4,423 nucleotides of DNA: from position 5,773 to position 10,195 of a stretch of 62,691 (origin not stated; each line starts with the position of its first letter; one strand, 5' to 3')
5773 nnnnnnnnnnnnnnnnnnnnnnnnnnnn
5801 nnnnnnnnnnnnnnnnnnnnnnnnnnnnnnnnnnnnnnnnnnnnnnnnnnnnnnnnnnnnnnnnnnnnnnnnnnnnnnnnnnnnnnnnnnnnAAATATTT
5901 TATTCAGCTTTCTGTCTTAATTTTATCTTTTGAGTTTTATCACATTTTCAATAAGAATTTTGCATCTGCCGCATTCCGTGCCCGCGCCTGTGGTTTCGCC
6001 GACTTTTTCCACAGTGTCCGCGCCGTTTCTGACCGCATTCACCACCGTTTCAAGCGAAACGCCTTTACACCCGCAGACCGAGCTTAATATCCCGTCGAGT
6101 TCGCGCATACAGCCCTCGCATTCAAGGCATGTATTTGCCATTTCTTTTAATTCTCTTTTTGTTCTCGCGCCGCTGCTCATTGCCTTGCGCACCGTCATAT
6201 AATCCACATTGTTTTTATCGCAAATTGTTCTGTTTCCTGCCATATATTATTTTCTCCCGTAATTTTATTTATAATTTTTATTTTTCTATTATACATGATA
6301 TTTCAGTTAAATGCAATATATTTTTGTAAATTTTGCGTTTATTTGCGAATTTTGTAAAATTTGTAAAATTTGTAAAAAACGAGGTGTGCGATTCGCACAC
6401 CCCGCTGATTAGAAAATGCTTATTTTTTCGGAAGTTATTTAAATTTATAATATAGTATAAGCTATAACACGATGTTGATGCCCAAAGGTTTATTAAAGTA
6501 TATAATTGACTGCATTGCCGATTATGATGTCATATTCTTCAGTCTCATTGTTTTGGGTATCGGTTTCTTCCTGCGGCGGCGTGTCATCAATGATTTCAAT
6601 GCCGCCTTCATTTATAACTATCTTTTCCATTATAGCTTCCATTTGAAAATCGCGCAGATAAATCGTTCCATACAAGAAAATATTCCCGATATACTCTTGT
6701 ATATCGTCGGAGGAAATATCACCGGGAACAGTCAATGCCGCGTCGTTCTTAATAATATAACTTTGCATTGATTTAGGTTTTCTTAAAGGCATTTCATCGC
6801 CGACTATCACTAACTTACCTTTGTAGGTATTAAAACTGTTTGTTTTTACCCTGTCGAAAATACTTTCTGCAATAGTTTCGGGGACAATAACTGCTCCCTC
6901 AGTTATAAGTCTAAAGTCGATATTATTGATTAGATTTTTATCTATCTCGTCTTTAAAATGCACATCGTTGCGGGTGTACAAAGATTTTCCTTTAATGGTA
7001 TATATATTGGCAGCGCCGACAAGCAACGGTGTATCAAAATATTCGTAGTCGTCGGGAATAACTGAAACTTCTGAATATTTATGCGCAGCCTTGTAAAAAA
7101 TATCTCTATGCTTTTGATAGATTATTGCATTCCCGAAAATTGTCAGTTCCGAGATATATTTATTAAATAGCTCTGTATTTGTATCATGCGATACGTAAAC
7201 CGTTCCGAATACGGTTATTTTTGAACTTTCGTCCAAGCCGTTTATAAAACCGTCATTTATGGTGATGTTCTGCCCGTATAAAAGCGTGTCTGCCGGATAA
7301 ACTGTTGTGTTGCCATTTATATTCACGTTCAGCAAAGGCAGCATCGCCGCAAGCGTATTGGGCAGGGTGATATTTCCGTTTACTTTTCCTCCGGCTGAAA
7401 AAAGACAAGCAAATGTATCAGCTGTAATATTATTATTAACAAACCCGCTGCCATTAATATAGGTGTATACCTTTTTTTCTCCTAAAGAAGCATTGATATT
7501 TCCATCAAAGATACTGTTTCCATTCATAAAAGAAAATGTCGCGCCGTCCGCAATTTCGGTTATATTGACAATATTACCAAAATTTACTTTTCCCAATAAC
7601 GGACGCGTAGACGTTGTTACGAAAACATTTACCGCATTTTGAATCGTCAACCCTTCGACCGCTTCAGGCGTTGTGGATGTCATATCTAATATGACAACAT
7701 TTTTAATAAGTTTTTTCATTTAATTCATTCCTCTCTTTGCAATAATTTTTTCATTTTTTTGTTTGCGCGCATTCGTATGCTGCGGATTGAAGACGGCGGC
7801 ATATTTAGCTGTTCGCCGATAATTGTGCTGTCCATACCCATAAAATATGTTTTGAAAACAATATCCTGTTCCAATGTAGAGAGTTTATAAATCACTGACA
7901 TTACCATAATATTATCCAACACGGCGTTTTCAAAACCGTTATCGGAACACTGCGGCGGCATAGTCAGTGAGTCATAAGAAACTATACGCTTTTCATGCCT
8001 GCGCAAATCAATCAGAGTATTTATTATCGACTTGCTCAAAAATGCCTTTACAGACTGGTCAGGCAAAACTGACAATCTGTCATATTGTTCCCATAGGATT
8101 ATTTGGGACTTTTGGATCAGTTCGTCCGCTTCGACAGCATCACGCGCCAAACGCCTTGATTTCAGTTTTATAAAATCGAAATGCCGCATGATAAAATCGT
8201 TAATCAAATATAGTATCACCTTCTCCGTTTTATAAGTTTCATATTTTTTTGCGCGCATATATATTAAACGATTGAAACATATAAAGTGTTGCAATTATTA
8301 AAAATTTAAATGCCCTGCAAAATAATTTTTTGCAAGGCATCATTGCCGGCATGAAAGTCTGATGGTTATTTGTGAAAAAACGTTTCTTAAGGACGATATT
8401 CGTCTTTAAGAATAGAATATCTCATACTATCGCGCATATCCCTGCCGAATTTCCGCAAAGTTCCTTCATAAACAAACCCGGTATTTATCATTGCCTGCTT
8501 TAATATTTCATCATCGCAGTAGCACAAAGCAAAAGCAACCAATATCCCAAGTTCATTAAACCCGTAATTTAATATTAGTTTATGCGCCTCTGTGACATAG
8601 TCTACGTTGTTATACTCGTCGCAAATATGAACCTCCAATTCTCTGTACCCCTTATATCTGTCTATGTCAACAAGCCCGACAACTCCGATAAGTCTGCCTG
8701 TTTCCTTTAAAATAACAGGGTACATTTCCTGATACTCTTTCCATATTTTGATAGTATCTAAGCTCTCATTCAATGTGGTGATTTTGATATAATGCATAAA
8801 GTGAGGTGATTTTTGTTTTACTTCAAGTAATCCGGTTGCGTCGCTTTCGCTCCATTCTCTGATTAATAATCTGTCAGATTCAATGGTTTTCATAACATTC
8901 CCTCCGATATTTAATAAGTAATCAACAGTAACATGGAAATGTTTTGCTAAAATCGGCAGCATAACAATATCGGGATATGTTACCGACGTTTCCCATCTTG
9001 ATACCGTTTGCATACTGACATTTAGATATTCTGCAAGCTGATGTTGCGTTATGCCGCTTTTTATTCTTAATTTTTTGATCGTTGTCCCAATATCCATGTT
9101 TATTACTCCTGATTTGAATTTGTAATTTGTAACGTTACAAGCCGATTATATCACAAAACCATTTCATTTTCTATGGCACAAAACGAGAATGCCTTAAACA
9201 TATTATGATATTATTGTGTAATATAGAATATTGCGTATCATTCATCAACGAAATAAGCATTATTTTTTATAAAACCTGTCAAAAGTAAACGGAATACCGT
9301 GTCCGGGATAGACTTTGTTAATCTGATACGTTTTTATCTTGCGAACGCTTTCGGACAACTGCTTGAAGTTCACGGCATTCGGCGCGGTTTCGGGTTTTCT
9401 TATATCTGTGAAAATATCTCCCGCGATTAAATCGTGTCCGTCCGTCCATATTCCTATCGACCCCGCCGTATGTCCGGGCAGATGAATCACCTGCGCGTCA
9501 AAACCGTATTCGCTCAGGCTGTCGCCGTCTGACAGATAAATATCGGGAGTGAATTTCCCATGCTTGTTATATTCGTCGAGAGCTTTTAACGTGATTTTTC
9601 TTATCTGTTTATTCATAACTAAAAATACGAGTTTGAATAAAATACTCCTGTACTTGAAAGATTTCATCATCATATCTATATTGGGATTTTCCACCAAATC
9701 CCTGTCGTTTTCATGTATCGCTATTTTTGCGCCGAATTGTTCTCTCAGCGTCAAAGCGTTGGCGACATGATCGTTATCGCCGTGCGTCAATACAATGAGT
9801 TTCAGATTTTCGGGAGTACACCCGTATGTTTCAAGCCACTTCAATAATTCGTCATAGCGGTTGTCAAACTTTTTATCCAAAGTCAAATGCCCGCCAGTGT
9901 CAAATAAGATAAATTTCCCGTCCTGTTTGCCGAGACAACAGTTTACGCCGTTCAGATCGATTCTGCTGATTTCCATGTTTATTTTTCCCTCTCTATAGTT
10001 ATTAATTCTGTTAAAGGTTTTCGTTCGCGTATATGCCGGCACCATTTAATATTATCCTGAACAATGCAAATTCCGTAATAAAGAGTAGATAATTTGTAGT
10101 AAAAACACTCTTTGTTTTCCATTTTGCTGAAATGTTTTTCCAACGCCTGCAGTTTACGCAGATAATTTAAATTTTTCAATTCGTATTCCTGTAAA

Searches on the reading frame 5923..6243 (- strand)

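Call 42: search_protein_families(library=pfam, proteins=[window:5923-6243:-], max_evalue=0.00001)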
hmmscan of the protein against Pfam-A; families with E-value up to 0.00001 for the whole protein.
window:5923-6243:- (106 aa): 1 family
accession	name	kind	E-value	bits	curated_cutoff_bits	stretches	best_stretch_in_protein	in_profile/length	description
PF04324.20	Fer2_BFD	-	5.8e-18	65.4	26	1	56-103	2-49/50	BFD-like [2Fe-2S] binding domain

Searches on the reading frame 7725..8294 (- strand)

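Call 42: search_protein_families(library=pfam, proteins=[window:7725-8294:-], max_evalue=0.00001)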
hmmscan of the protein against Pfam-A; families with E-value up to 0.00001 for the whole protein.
window:7725-8294:- (189 aa): 1 family
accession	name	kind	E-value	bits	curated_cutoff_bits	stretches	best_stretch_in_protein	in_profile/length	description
PF04542.20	Sigma70_r2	-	6.4e-08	32.7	24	1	35-103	2-70/71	Sigma-70 region 2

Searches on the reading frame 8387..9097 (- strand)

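Call 42: search_protein_families(library=pfam, proteins=[window:8387-9097:-], max_evalue=0.00001)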
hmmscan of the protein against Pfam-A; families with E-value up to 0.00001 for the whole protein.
window:8387-9097:- (236 aa): 3 families
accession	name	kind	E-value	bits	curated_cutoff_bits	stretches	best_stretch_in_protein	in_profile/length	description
PF13302.13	Acetyltransf_3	-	1.1e-14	55.8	25.4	1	76-208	1-137/138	Acetyltransferase (GNAT) domain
PF01381.28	HTH_3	-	3.5e-13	49.8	23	1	7-61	1-55/55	Helix-turn-helix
PF13560.12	HTH_31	-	1.5e-06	28.8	27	1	3-58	2-58/64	Helix-turn-helix domain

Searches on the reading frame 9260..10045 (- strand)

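Call 42: search_protein_families(library=pfam, proteins=[window:9260-10045:-], max_evalue=0.00001)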
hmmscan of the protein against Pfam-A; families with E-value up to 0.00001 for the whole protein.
window:9260-10045:- (261 aa): 1 family
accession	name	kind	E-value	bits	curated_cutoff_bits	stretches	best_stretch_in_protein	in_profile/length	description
PF00753.33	Lactamase_B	-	4.6e-19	69.6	22.7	1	32-249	4-196/196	Metallo-beta-lactamase superfamily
